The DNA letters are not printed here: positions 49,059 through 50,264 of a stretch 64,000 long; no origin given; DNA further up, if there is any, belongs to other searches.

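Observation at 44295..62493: Nonulosonic-acid (Pse/Leg-type) biosynthesis gene set lacking an obvious canonical GNAT N-acetyltransferase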

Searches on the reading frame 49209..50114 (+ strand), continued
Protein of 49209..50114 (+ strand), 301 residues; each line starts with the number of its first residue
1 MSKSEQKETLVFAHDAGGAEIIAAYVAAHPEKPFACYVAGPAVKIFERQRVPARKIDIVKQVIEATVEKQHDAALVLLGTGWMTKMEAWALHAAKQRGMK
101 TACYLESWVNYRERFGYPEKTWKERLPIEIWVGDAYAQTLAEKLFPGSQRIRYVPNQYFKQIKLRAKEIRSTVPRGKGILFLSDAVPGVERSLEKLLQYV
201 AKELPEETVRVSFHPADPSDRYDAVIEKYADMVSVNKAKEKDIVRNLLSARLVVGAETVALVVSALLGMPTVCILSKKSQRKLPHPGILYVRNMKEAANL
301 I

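Call 70: search_protein_families(library=ncbifam, proteins=[L097:6964-7665:+, L097:7650-8525:+, L097:8485-8958:+, L081:3728-4426:+, L081:4392-5087:+, L081:5091-6602:+, L072:4169-5884:+, L070:3572-4327:+, L070:4317-6104:+, L063:6360-7454:+], max_evalue=0.00001)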
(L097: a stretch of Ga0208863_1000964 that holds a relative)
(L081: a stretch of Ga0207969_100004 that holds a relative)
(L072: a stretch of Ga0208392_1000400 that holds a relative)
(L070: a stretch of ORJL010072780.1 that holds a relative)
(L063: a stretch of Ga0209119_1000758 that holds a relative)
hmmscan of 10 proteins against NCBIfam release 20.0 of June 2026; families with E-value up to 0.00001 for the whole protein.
L097:6964-7665:+ (234 aa): 6 families
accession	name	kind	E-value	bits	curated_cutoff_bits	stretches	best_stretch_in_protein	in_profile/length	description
TIGR03584.1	PseF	equivalog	4.5e-101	337.1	205.7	1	8-229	1-221/222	pseudaminic acid cytidylyltransferase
NF003952.0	PRK05450.1-5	subfamily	1.1e-15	57.5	193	1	8-141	4-126/250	3-deoxy-manno-octulosonate cytidylyltransferase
NF009905.0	PRK13368.1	subfamily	1.2e-13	50.9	255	1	8-131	4-117/243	3-deoxy-manno-octulosonate cytidylyltransferase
TIGR00466.1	kdsB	equivalog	1.7e-13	50.5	155.2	1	8-128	4-116/241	3-deoxy-manno-octulosonate cytidylyltransferase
NF003948.0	PRK05450.1-1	equivalog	1.3e-12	47.5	281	1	7-132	6-124/248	3-deoxy-manno-octulosonate cytidylyltransferase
NF003950.0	PRK05450.1-3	subfamily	7e-12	45.2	234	1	7-74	3-70/248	3-deoxy-manno-octulosonate cytidylyltransferase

L097:7650-8525:+ (292 aa): 1 family
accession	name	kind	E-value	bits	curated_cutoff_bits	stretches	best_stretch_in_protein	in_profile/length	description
TIGR03590.1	PseG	equivalog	4e-70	236.6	153.55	1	6-268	1-278/280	UDP-2,4-diacetamido-2,4,6-trideoxy-beta-L-altropyranose hydrolase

L097:8485-8958:+ (158 aa): 3 families
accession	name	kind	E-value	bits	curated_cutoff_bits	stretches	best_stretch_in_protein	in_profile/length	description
TIGR03585.1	PseH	equivalog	1.9e-43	148.2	93.1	1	10-142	2-137/156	UDP-4-amino-4,6-dideoxy-N-acetyl-beta-L-altrosamine N-acetyltransferase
TIGR01575.1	rimI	equivalog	8.5e-07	29.2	86.4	1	50-143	24-117/132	ribosomal protein S18-alanine N-acetyltransferase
NF040503.1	resist_ArsN1a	equivalog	1.9e-06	27.7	170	1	84-140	78-135/159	arsinothricin resistance N-acetyltransferase ArsN1 family A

L081:3728-4426:+ (233 aa): 6 families
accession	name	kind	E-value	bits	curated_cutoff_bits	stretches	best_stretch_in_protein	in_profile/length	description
TIGR03584.1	PseF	equivalog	1.7e-87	292.7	205.7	1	4-224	1-221/222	pseudaminic acid cytidylyltransferase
NF003952.0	PRK05450.1-5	subfamily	3.9e-15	55.7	193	1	4-68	4-68/250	3-deoxy-manno-octulosonate cytidylyltransferase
NF009905.0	PRK13368.1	subfamily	3.2e-14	52.9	255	1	3-66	3-66/243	3-deoxy-manno-octulosonate cytidylyltransferase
NF003948.0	PRK05450.1-1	equivalog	7.7e-12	44.9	281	1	4-129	7-125/248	3-deoxy-manno-octulosonate cytidylyltransferase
TIGR00466.1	kdsB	equivalog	1.6e-11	44.1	155.2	1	4-68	4-67/241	3-deoxy-manno-octulosonate cytidylyltransferase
NF003950.0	PRK05450.1-3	subfamily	3.2e-11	43.1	234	1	4-67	4-67/248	3-deoxy-manno-octulosonate cytidylyltransferase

L081:4392-5087:+ (232 aa): 1 family
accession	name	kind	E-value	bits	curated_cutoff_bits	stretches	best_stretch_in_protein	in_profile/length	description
TIGR03587.1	Pse_Me-ase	hypoth_equivalog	8.8e-86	287.2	112.05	1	30-231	2-203/204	pseudaminic acid biosynthesis-associated methylase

L081:5091-6602:+ (504 aa): 2 families
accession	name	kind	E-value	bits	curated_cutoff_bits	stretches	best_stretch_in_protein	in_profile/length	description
TIGR03590.1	PseG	equivalog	1.2e-91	307.2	153.55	1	3-295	1-275/280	UDP-2,4-diacetamido-2,4,6-trideoxy-beta-L-altropyranose hydrolase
TIGR03585.1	PseH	equivalog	8.9e-20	71.3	93.1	1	368-496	8-137/156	UDP-4-amino-4,6-dideoxy-N-acetyl-beta-L-altrosamine N-acetyltransferase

L072:4169-5884:+ (572 aa): 2 families
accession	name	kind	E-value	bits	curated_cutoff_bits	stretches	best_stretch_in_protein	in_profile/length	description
TIGR03590.1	PseG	equivalog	2.3e-91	306.3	153.55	1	74-366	2-276/280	UDP-2,4-diacetamido-2,4,6-trideoxy-beta-L-altropyranose hydrolase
TIGR03585.1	PseH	equivalog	3e-20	72.9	93.1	1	440-566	10-139/156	UDP-4-amino-4,6-dideoxy-N-acetyl-beta-L-altrosamine N-acetyltransferase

L070:3572-4327:+ (252 aa): 6 families
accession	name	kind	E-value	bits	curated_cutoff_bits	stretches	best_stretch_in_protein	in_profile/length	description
TIGR03584.1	PseF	equivalog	2.7e-83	279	205.7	1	23-243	1-219/222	pseudaminic acid cytidylyltransferase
NF003952.0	PRK05450.1-5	subfamily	6.8e-12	45.1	193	1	22-86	3-67/250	3-deoxy-manno-octulosonate cytidylyltransferase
NF003950.0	PRK05450.1-3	subfamily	1.2e-09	37.8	234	1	23-88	4-69/248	3-deoxy-manno-octulosonate cytidylyltransferase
NF009905.0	PRK13368.1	subfamily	3.2e-09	36.5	255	1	22-85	3-66/243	3-deoxy-manno-octulosonate cytidylyltransferase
TIGR00466.1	kdsB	equivalog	1.5e-07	31.1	155.2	1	24-89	5-69/241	3-deoxy-manno-octulosonate cytidylyltransferase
NF003948.0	PRK05450.1-1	equivalog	3.7e-07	29.6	281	1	23-91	7-74/248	3-deoxy-manno-octulosonate cytidylyltransferase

L070:4317-6104:+ (596 aa): 4 families
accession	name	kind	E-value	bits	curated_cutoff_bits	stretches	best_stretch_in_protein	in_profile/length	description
TIGR03590.1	PseG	equivalog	2.3e-80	270.2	153.55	1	11-291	2-275/280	UDP-2,4-diacetamido-2,4,6-trideoxy-beta-L-altropyranose hydrolase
NF005414.0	PRK06988.1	equivalog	2.7e-15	56.2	316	1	446-582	103-240/311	formyltransferase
NF005998.1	PRK08125.1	equivalog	3.4e-15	55.5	777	1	426-579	80-234/649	bifunctional UDP-4-amino-4-deoxy-L-arabinose formyltransferase/UDP-glucuronic acid oxidase ArnA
TIGR00460.1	fmt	equivalog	1.4e-13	50.7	201.5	1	425-544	83-203/315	methionyl-tRNA formyltransferase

L063:6360-7454:+ (365 aa): 3 families
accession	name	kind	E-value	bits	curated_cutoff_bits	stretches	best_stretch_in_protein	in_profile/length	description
TIGR03590.1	PseG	equivalog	2.3e-88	296.4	153.55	1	6-307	1-280/280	UDP-2,4-diacetamido-2,4,6-trideoxy-beta-L-altropyranose hydrolase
TIGR01133.1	murG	equivalog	7.9e-10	38.3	250.25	1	228-321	213-311/353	undecaprenyldiphospho-muramoylpentapeptide beta-N-acetylglucosaminyltransferase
NF010135.0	PRK13609.1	equivalog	1.8e-07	30.5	500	1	223-345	227-356/388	diglucosyl diacylglycerol synthase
